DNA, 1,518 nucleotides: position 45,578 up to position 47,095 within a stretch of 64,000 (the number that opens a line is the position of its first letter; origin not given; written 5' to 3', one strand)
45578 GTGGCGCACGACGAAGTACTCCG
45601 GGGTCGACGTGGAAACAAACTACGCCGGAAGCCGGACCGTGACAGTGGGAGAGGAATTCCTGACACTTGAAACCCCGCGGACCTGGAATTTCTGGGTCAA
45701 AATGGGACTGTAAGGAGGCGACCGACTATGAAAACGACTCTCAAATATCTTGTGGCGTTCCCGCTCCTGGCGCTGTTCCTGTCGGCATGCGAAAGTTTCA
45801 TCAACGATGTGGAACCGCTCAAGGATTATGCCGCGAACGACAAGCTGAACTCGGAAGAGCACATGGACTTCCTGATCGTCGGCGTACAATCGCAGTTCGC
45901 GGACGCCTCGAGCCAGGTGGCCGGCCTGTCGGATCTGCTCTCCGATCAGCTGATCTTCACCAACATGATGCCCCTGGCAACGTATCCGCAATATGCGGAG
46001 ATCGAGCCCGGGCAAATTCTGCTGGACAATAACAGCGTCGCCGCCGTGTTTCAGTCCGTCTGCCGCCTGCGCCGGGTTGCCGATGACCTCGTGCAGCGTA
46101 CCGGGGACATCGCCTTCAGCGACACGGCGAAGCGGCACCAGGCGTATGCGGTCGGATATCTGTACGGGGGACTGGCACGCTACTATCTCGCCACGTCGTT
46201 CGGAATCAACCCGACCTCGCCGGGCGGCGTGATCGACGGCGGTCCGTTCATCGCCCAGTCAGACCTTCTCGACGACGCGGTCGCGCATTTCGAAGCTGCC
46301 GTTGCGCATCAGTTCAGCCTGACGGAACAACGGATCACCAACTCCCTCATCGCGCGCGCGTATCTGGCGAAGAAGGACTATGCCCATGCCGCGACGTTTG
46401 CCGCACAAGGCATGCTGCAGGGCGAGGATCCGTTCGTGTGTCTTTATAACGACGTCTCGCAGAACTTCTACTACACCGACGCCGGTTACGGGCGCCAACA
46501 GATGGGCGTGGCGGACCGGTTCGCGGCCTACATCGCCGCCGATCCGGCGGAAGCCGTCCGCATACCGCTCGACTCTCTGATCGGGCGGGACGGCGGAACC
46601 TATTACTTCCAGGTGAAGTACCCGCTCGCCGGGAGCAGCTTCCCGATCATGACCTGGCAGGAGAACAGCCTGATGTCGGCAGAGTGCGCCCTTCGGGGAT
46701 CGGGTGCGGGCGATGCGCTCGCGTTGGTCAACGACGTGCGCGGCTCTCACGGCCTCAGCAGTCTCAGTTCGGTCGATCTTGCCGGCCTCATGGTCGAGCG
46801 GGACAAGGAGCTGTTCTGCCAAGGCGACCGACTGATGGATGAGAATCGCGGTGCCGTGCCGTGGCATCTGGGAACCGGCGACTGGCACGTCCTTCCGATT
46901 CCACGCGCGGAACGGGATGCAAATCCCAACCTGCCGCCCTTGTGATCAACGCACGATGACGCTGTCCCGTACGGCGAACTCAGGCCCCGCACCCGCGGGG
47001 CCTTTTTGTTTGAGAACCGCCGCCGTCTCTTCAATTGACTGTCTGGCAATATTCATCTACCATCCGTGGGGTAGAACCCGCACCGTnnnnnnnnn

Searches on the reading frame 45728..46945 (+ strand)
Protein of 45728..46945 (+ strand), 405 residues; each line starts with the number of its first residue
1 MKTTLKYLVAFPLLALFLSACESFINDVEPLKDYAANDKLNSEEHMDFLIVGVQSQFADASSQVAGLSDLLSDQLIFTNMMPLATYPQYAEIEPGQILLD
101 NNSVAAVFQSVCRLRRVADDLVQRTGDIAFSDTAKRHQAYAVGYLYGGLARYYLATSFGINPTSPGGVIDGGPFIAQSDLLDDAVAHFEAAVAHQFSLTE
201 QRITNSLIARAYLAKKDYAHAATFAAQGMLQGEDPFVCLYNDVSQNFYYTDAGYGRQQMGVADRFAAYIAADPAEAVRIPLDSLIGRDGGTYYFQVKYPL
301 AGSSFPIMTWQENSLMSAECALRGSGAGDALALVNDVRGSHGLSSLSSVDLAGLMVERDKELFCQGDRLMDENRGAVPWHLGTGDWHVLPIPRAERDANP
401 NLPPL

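Call 3: search_protein_families(library=pfam, proteins=[window:45728-46945:+], max_evalue=0.01)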
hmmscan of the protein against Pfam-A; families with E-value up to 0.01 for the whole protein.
window:45728-46945:+ (405 aa): 1 family
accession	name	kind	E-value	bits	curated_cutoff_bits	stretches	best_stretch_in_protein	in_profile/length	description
PF07980.17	SusD_RagB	-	0.00055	20.1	23.1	0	315-372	166-231/297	SusD family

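Call 17: find_homologous_proteins(query=window:45728-46945:+, max_evalue=0.001)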
Query window:45728-46945:+ (405 aa): 186 proteins with E <= 0.001 among 7441 candidates; the best 120 are listed.
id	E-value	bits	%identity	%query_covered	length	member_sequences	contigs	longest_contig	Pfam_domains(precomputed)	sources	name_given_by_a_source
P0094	8.9e-271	916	100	100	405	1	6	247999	-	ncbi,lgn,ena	-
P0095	2.7e-239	812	88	100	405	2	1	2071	-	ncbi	-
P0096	2.0e-177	608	66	100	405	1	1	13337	-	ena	-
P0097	4.8e-134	465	53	100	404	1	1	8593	-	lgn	-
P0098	4.0e-133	462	53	100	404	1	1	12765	-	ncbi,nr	ncbi:hypothetical protein C0389_08545 [bacterium]|nr:hypothetical protein [bacterium]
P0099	3.4e-132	459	52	98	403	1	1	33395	-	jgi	jgi:starch-binding outer membrane protein, SusD/RagB family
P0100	4.0e-132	459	52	100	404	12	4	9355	-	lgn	-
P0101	1.1e-131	458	54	100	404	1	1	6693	-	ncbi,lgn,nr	ncbi:MAG: RagB/SusD family nutrient uptake outer membrane protein [Melioribacter sp.]|nr:RagB/SusD f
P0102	5.1e-131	455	53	100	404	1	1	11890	PF07980.18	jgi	jgi:starch-binding outer membrane protein, SusD/RagB family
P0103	5.3e-131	455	53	100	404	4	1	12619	-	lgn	-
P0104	3.0e-129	450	53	96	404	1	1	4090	PF07980.18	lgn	-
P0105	6.4e-128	445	52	99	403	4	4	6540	-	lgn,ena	-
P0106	2.9e-127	443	52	99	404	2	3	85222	-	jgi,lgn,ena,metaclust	metaclust:\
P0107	5.2e-127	442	52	99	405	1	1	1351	-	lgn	-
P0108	5.2e-127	442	52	100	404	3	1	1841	PF07980.18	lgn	-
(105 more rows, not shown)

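Call 20: find_related_loci(query=A2, collection=genome_contigs, flank=10000)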
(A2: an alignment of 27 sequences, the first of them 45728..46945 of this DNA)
Query A2 (405 aa) in genome_contigs; peptide patterns used: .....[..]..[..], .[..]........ (x = any residue, [..] = any of these).
318 stretches matched a pattern; 179 encode a relative of the query (tblastn E <= 1e-3); the best 80 are kept; 78 distinct loci.
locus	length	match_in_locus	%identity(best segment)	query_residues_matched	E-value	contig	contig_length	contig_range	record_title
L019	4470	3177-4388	54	1-405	5e-144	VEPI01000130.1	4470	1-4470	MAG: Melioribacter sp. isolate MnB_16 Mn-Melioribacter-1_7965, whole genome shotgun sequence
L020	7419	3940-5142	52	5-405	7e-135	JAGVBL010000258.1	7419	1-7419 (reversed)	MAG: Ignavibacteriales bacterium isolate DeMMO6_29 c_000000030864, whole genome shotgun sequence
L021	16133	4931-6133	51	1-402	1e-134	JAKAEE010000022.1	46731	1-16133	MAG: Bacteroidetes bacterium isolate WY1.bin124 NODE_1118_length_46731_cov_16.002768, whole genome shotgun sequence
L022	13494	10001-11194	50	5-403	3e-134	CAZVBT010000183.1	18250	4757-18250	MAG TPA_asm: uncultured Melioribacter sp. isolate binchicken_co23_43 genome assembly, contig: k141_98390, whole genome s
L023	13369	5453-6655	51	5-405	3e-132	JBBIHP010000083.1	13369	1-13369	MAG: Ignavibacteria bacterium isolate RSS170216_bin_117 NODE_2077_length_13369_cov_5.080066, whole genome shotgun sequen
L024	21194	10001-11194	50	5-403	8e-132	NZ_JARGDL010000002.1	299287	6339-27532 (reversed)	Stygiobacter electus strain 09-Me 2, whole genome shotgun sequence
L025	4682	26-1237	52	1-405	2e-132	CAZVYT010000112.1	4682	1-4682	MAG TPA_asm: uncultured Melioribacter sp. isolate binchicken_co266_133 genome assembly, contig: NODE_45580_length_4682_c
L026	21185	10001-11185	52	1-396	3e-130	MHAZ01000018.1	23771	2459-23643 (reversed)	MAG: Stygiobacter sp. RIFOXYC2_FULL_38_25 rifoxyc2_full_scaffold_692, whole genome shotgun sequence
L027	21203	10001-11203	49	5-405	8e-130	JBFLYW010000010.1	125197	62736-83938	MAG: Bacteroidota bacterium isolate MAG095 MAG095_10, whole genome shotgun sequence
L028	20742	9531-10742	50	1-405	1e-128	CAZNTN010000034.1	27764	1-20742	MAG TPA_asm: uncultured Melioribacter sp. isolate binchicken_co266_264 genome assembly, contig: NODE_2878_length_27764_c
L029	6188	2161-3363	52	5-405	1e-127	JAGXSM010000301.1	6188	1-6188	MAG: Melioribacter sp. isolate CROMO_A_200 c_000001130174, whole genome shotgun sequence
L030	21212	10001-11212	49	1-405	3e-126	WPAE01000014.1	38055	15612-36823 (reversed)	MAG: Ignavibacteria bacterium isolate X2_MaxBin.003 scaffold_309, whole genome shotgun sequence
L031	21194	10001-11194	51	5-402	5e-124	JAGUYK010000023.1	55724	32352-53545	MAG: Ignavibacteriales bacterium isolate DeMMO6_3 c_000000000319, whole genome shotgun sequence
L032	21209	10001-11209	49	1-403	3e-123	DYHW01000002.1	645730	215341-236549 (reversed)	MAG TPA_asm: Melioribacter sp. isolate DR5_37_169 Afr_mines_DR5_2_length_645730_cov_72_083889, whole genome shotgun sequ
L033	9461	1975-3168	50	5-402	1e-122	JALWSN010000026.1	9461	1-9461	MAG: Ignavibacteriales bacterium isolate M2_metabat2_scaf2bin.078 M2_NODE_10723_length_9461_cov_2.621277, whole genome s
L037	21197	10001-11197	45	1-402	6e-111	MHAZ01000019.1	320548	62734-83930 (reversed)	MAG: Stygiobacter sp. RIFOXYC2_FULL_38_25 rifoxyc2_full_scaffold_8, whole genome shotgun sequence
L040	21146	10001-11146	45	13-397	9e-110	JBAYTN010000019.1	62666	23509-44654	MAG: Melioribacteraceae bacterium isolate SO_2016_LW3_1 scaffold00683_LW162_2016, whole genome shotgun sequence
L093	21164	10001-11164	44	17-402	2e-88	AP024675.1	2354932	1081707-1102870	MAG: Bacteroidetes bacterium KatS3mg041 DNA, complete genome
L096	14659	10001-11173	42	13-402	4e-87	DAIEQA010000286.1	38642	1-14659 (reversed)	MAG TPA_asm: Ignavibacteriales bacterium isolate clean1178 k141_1310659, whole genome shotgun sequence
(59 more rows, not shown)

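Call 24: find_encoding_contigs(protein=P0096, flank=10000, max_places=2)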
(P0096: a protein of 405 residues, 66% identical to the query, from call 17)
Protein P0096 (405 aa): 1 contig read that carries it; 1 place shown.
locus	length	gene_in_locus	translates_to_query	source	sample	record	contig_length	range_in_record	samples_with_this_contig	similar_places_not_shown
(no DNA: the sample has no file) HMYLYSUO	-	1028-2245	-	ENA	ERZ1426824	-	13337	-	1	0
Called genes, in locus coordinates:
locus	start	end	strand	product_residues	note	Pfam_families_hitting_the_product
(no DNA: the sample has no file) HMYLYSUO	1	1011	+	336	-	?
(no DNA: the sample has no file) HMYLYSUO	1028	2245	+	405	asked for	-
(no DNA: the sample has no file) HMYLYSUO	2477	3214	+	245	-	PF03352:Adenine_glyco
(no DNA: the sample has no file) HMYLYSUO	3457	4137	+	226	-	PF03783:CsgG (weak)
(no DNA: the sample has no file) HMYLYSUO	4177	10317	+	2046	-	PF01833:TIG, PF13517:FG-GAP_3, PF13517:FG-GAP_3, PF00041:fn3 (weak), PF13385:Laminin_G_3, PF00041:fn3, PF07953:Toxin_R_bind_N (weak), PF13385:Laminin_G_3, +6 more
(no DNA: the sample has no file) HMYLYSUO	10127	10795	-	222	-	-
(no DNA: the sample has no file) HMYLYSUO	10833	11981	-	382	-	PF03435:Sacchrp_dh_NADP, PF16653:Sacchrp_dh_C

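Call 55: search_protein_families(library=pfam, proteins=[L021:6204-7058:-, L021:7037-8503:-, L020:20-751:-, L021:238-993:-, L021:8632-10467:-, L021:10584-11318:-, L022:4909-5370:-, L022:2502-3503:-, L022:4320-4910:-, L022:3528-4316:-], max_evalue=0.001)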
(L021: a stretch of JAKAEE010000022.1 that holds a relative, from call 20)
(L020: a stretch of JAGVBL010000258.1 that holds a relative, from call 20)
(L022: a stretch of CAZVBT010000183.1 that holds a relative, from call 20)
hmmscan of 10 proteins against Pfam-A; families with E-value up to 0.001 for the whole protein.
L021:6204-7058:- (285 aa): 1 family
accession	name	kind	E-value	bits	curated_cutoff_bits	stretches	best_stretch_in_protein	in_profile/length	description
PF18935.5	DUF5683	-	1e-05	26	26.7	1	93-156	2-58/151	Family of unknown function (DUF5683)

L021:7037-8503:- (489 aa): 3 families
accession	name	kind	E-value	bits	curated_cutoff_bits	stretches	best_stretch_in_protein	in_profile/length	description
PF04055.27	Radical_SAM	-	1.2e-28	100.8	29.5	1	177-365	3-166/166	Radical SAM superfamily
PF00919.26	UPF0004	-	5.6e-27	94.1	27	1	31-126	1-98/98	Uncharacterized protein family UPF0004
PF01938.26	TRAM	-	2.1e-05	24.8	21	1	418-475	1-58/61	TRAM domain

L020:20-751:- (244 aa): 1 family
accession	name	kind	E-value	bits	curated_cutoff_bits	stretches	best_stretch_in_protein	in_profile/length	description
PF01416.25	PseudoU_synth_1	-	2.9e-36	124.6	23.3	2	145-244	3-107/108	tRNA pseudouridine synthase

L021:238-993:- (252 aa): 5 families
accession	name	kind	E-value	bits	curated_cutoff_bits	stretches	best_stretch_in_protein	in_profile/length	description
PF13561.12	adh_short_C2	-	8.8e-65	219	27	1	19-247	6-234/236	Enoyl-(Acyl carrier protein) reductase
PF00106.31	adh_short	-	5.7e-57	192.8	26.6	1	10-200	1-193/195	short chain dehydrogenase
PF08659.16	KR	-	9.7e-14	52.1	22.6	1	12-160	3-153/180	KR domain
PF23441.1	SDR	-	1.1e-07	31.9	27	1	32-249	48-256/258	SDR-like rossmann domain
PF08643.16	DUF1776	-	7.3e-05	22.7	25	1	96-190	104-200/294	Fungal family of unknown function (DUF1776)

L021:8632-10467:- (612 aa): 6 families
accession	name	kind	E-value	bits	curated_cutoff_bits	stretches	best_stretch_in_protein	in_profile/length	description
PF00575.29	S1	-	1.1e-89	295.3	22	6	216-288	1-74/74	S1 RNA binding domain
PF23459.1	S1_RRP5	-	2.2e-29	102.3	27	2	308-372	7-70/72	RRP5 S1 domain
PF21710.3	Spt6_S1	-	1.2e-09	38.8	27.5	0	314-372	26-84/91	Spt6, S1/OB domain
PF17092.11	PCB_OB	-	7.4e-05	23.9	27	0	297-356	24-93/111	Penicillin-binding protein OB-like domain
PF24685.1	OB_RRP5_4th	-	8.4e-05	23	31.5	0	483-536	14-71/92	RRP5 OB-fold domain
PF13509.12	S1_2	-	0.00064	20.2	21.8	0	220-248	2-31/61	S1 domain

L021:10584-11318:- (245 aa): 6 families
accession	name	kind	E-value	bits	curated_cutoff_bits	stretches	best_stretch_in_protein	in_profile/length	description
PF02224.24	Cytidylate_kin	-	3.4e-70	236.5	26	1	23-235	1-210/211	Cytidylate kinase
PF13189.12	Cytidylate_kin2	-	3.6e-10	40.7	28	1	22-199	1-150/176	Cytidylate kinase-like family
PF13238.12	AAA_18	-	5.3e-08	33.8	29.4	1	23-184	1-119/128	AAA domain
PF13207.12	AAA_17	-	6.1e-07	30.2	27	1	27-85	2-57/136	AAA domain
PF13671.12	AAA_33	-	0.00012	22.8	27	1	24-59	3-38/143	AAA domain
PF00406.28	ADK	-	0.0003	21.4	26.8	1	27-62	3-38/151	Adenylate kinase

L022:4909-5370:- (154 aa): 1 family
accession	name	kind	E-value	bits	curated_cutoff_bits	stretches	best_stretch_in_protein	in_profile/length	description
PF09990.14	DUF2231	-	3.1e-15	56.9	26.4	1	8-150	4-138/139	Predicted membrane protein (DUF2231)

L022:2502-3503:- (334 aa): 0 families

L022:4320-4910:- (197 aa): 0 families

L022:3528-4316:- (263 aa): 2 families
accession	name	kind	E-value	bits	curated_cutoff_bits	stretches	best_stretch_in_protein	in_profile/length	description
PF00378.25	ECH_1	-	4.4e-70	236.3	27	1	13-261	2-249/251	Enoyl-CoA hydratase/isomerase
PF16113.10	ECH_2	-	2.6e-39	136.1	27.2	1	18-190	2-176/335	Enoyl-CoA hydratase/isomerase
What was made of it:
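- Closest known: RagAB / SusCD nutrient importers. Different: The family is conserved in Ignavibacteriota, KSB1, Calditrichota and Rhodothermales, mostly in housekeeping contexts (calls 17, 20, 55).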

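Call 76: search_protein_families(library=ncbifam, proteins=[window:45728-46945:+], max_evalue=0.001)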
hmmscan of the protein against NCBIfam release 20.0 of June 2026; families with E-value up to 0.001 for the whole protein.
window:45728-46945:+ (405 aa): 0 families

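Call 91: predict_structure(alignment_id=A2)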
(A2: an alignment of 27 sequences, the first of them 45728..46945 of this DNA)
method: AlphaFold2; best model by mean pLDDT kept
length: 405 residues; sequences in the alignment: 27
mean_pLDDT: 88.4   pTM: 0.87
mean pLDDT of the five models: 88.4, 83.8, 83.5, 79.3, 72.6
residues with pLDDT >= 90: 280; 70-90: 80; 50-70: 25; < 50: 20
segments of 3 or more residues with pLDDT < 50: 1-3, 19-33
pLDDT, mean of each block of 10 residues (from residue 1): 51 51 39 56 89 90 93 89 77 85 86 94 93 96 98 96 92 95 99 96 99 98 98 92 81 90 96 96 94 94 94 98 90 98 97 97 93 91 91 88 79
secondary structure, 60 per line:
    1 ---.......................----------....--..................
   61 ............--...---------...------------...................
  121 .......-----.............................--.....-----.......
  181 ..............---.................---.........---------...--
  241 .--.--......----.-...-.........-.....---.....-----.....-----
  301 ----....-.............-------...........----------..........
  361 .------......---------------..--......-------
elements in order: H4-26 H37-40 H43-72 E75-77 H102-127 H133-157 E158-161 E164-168 E174-176 H177-194 H198-214 H218-226 E236-238 H247-252 E259-261 H263-271 H273-277 E281-285 E291-295 E305-308 H310-322 H330-340 H351-361 H368-373 H393-398

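Call 94: search_protein_families(library=pfam, proteins=[L093:6205-6765:-, L093:5338-6138:+, L093:4445-5263:-, L093:3971-4444:+, L093:2606-3967:+, L037:2954-3697:+, L096:1896-4328:+], max_evalue=0.01)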
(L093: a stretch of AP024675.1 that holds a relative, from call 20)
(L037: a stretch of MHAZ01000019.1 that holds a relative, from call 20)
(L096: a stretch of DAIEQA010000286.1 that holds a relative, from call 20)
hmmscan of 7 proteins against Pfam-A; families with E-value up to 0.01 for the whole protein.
L093:6205-6765:- (186 aa): 2 families
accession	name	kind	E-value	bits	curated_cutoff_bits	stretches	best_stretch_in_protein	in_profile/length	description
PF02834.22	LigT_PEase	-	2.9e-28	98.3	23.3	2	13-91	7-87/87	LigT like Phosphoesterase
PF13563.12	2_5_RNA_ligase2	-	3.9e-17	63.1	27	1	10-163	2-149/152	2'-5' RNA ligase superfamily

L093:5338-6138:+ (266 aa): 1 family
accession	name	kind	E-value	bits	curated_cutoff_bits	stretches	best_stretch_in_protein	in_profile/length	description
PF03544.19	TonB_C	-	1.1e-20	74.3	24.6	1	183-257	4-79/79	Gram-negative bacterial TonB protein C-terminal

L093:4445-5263:- (272 aa): 0 families

L093:3971-4444:+ (157 aa): 2 families
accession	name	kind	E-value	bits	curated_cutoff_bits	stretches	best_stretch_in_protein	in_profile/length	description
PF06094.17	GGACT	-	2.3e-16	60.9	22.8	1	5-110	1-104/120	Gamma-glutamyl cyclotransferase, AIG2-like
PF13772.11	AIG2_2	-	1.3e-09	38.8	27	1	60-142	1-83/83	AIG2-like family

L093:2606-3967:+ (453 aa): 3 families
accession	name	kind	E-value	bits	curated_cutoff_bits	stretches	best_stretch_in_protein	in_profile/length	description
PF04055.27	Radical_SAM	-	6e-27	95.3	29.5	1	158-327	2-166/166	Radical SAM superfamily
PF00919.26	UPF0004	-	1.3e-25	89.7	27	1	17-110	3-98/98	Uncharacterized protein family UPF0004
PF02310.24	B12-binding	-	0.006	16.8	32.1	0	48-113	49-114/121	B12 binding domain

L037:2954-3697:+ (247 aa): 1 family
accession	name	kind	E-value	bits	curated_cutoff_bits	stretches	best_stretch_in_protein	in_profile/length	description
PF09694.16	Gcw_chp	-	0.0011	19.4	24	1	26-185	3-159/230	Bacterial protein of unknown function (Gcw_chp)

L096:1896-4328:+ (810 aa): 7 families
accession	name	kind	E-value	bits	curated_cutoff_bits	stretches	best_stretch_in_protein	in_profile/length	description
PF02836.23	Glyco_hydro_2_C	-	2.6e-35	122.4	21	1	297-496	5-213/302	Glycosyl hydrolases family 2, TIM barrel domain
PF18565.7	Glyco_hydro2_C5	-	1.4e-31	108.9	32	1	704-805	1-102/103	Glycoside hydrolase family 2 C-terminal domain 5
PF16355.11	DUF4982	-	4.5e-23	81.4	23.9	1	626-690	1-60/61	Domain of unknown function (DUF4982)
PF02837.24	Glyco_hydro_2_N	-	2.9e-18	66.8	28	1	28-173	4-166/169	Glycosyl hydrolases family 2, sugar binding domain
PF00703.27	Glyco_hydro_2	-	4.2e-14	53.7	23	1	185-290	5-109/109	Glycosyl hydrolases family 2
PF22666.2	Glyco_hydro_2_N2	-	6.3e-09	36.5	27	1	74-156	38-122/167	Glycosyl hydrolase 2 galactose-binding domain-like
PF13364.12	BetaGal_ABD2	-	0.00041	21.5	23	1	81-156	34-111/112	Beta-galactosidase second all-beta domain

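Call 95: fold_search(model_id=the predicted structure, library=pdb)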
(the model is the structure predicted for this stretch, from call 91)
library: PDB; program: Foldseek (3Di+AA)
matches with E <= 10: 811; with E <= 0.001: 69
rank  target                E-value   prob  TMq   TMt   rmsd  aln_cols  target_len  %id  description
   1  3myv_A                1.1e-11  1.00  0.70  0.64   5.2       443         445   17  Crystal structure of a SusD superfamily protein (BVU_0732) from Bacteroides vulgatus ATCC 8482 at 1.80 A resolution (released 2010-06-02)
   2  3myv_B                2.3e-11  1.00  0.69  0.64   5.3       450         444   17  Crystal structure of a SusD superfamily protein (BVU_0732) from Bacteroides vulgatus ATCC 8482 at 1.80 A resolution (released 2010-06-02)
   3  3kez_B                8.2e-11  1.00  0.71  0.65   4.7       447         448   17  Crystal structure of Putative sugar binding protein (YP_001299726.1) from Bacteroides vulgatus ATCC 8482 at 1.90 A res (released 2009-11-10)
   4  3kez_A                1.0e-10  1.00  0.71  0.65   4.4       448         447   17  Crystal structure of Putative sugar binding protein (YP_001299726.1) from Bacteroides vulgatus ATCC 8482 at 1.90 A res (released 2009-11-10)
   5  5cx8_A                5.3e-10  1.00  0.68  0.59   5.8       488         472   16  Structure of RagB, a major immunodominant virulence factor of Porphyromonas gingivalis. (released 2015-10-21)
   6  6sli_A                5.8e-10  1.00  0.67  0.57   6.7       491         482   16  Structure of the RagAB peptide transporter (released 2020-05-20)
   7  7kv2                  8.0e-10  1.00  0.66  0.58   6.4       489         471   16  Surface glycan-binding protein A from Bacteroides thetaiotaomicron (released 2021-02-17)
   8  3mcx                  1.0e-09  1.00  0.73  0.65   5.1       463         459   17  Crystal structure of SusD superfamily protein (BT_2365) from BACTEROIDES THETAIOTAOMICRON VPI-5482 at 1.49 A resolution (released 2010-05-19)
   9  3jys                  1.7e-09  1.00  0.71  0.61   5.0       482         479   15  Crystal structure of SusD superfamily protein (YP_001298690.1) from Bacteroides vulgatus ATCC 8482 at 2.00 A resolution (released 2009-10-06)
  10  7kv3_AAA              1.9e-09  1.00  0.67  0.59   6.4       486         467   16  Surface glycan-binding protein A from Bacteroides thetaiotaomicron in complex with laminarihexaose (released 2021-02-17)
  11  3jq1_B                2.2e-09  1.00  0.65  0.58   6.0       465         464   11  Crystal structure of SusD superfamily protein (YP_001297730.1) from Bacteroides vulgatus ATCC 8482 at 1.55 A resolutio (released 2009-09-22)
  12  3lew                  2.4e-09  1.00  0.68  0.59   6.2       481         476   14  Crystal structure of SusD-like carbohydrate binding protein (YP_001298396.1) from Bacteroides vulgatus ATCC 8482 at 1.70 (released 2010-02-09)
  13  3jq1_A                3.2e-09  1.00  0.69  0.61   5.8       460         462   12  Crystal structure of SusD superfamily protein (YP_001297730.1) from Bacteroides vulgatus ATCC 8482 at 1.55 A resolutio (released 2009-09-22)
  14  6sln_C                3.2e-09  1.00  0.68  0.59   6.9       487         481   16  Structure of the RagAB peptide transporter (released 2020-05-20)
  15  6gcz                  5.4e-09  1.00  0.63  0.56   5.9       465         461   15  Laminarin binding SusD-like protein (released 2018-10-17)
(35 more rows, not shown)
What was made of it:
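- On SusD/RagB: The top 50 Foldseek PDB hits are all SusD-superfamily or RagB, with E down to 1e-11 and TM about 0.7 (calls 91, 95).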

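Call 97: search_protein_families(library=pfam, proteins=[L037:11333-12580:-, L037:12584-13525:-, L037:13529-14131:-, L037:14335-15273:+, L037:15261-17702:+, L037:17739-20123:+, L096:11912-13234:+, L096:13251-14393:+, L040:11271-11978:+], max_evalue=0.001)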
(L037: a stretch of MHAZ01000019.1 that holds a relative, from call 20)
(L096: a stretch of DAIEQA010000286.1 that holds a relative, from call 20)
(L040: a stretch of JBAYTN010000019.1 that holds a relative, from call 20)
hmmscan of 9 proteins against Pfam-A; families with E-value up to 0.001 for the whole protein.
L037:11333-12580:- (416 aa): 1 family
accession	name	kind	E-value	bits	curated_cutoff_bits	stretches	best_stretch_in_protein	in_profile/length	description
PF13354.11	Beta-lactamase2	-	1.8e-13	50.8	22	1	75-350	13-201/214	Beta-lactamase enzyme family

L037:12584-13525:- (314 aa): 6 families
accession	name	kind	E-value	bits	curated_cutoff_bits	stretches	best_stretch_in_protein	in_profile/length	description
PF22645.1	GKRP_SIS_N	-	1e-17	64.3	27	1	63-167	2-110/113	Glucokinase regulatory protein N-terminal SIS domain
PF13580.11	SIS_2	-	1.5e-10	41.7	27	1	55-180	13-137/138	SIS domain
PF20741.3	GKRP-like_C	-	9.5e-10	39.4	27.7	1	237-273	1-37/100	C-terminal lid domain of glucokinase regulatory protein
PF01380.27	SIS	-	3.9e-07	30.4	25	1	135-226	41-130/131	SIS domain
PF22198.1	GKRP_SIS_2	-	1.5e-06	28.5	27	1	67-124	11-68/191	Glucokinase regulatory protein, second SIS domain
PF14555.12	UBA_4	-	0.00011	22.4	21.8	1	259-290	8-39/43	UBA-like domain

L037:13529-14131:- (201 aa): 5 families
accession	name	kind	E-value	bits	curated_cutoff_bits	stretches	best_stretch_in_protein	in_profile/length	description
PF00583.31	Acetyltransf_1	-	8.9e-11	42.5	20.7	1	133-184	65-116/116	Acetyltransferase (GNAT) family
PF13508.13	Acetyltransf_7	-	2.6e-09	37.8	27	1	132-186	31-84/84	Acetyltransferase (GNAT) domain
PF13673.13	Acetyltransf_10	-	7.6e-08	32.8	23.6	1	135-189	59-112/128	Acetyltransferase (GNAT) domain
PF08445.16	FR47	-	7.3e-07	29.5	22.1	1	133-192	27-85/86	FR47-like protein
PF13302.13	Acetyltransf_3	-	0.00038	21.6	25.4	0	129-185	81-138/138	Acetyltransferase (GNAT) domain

L037:14335-15273:+ (313 aa): 2 families
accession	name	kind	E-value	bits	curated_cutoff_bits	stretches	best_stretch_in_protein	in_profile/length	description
PF07676.18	PD40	-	4.8e-13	49.1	20.9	1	225-249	2-26/38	WD40-like Beta Propeller Repeat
PF00930.27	DPPIV_N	-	2.2e-05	23.8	22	0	177-277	5-79/354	Dipeptidyl peptidase IV (DPP IV) N-terminal region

L037:15261-17702:+ (814 aa): 5 families
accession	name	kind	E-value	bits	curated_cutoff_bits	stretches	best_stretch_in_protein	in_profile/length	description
PF13205.12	Big_5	-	1.4e-23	84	23.6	2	443-542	5-103/105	Bacterial Ig-like domain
PF01520.23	Amidase_3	-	3.2e-15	57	27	1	37-227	1-171/174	N-acetylmuramoyl-L-alanine amidase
PF18962.6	Por_Secre_tail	-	7.1e-09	36.3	27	1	729-810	2-73/75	Secretion system C-terminal sorting domain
PF13620.12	CarboxypepD_reg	-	1.5e-06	28.9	32.3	1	268-326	12-73/82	Carboxypeptidase regulatory-like domain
PF17210.9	SdrD_B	-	2.3e-05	25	29.7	1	266-311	20-67/112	SdrD B-like domain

L037:17739-20123:+ (795 aa): 1 family
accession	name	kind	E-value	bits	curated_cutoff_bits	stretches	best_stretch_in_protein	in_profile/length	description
PF01182.26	Glucosamine_iso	-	0.00032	21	27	1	195-329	92-218/225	Glucosamine-6-phosphate isomerases/6-phosphogluconolactonase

L096:11912-13234:+ (441 aa): 1 family
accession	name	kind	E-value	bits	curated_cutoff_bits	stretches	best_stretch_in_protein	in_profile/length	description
PF02321.23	OEP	-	2.2e-44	152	22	2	257-437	9-187/187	Outer membrane efflux protein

L096:13251-14393:+ (381 aa): 2 families
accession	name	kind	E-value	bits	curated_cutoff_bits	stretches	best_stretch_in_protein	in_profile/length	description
PF16576.10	HlyD_D23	-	8.3e-21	74.7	30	1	62-285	18-212/214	Barrel-sandwich domain of CusB or HlyD membrane-fusion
PF13437.12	HlyD_3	-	6.6e-14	53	22.2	1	174-284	2-106/106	HlyD family secretion protein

L040:11271-11978:+ (236 aa): 0 families
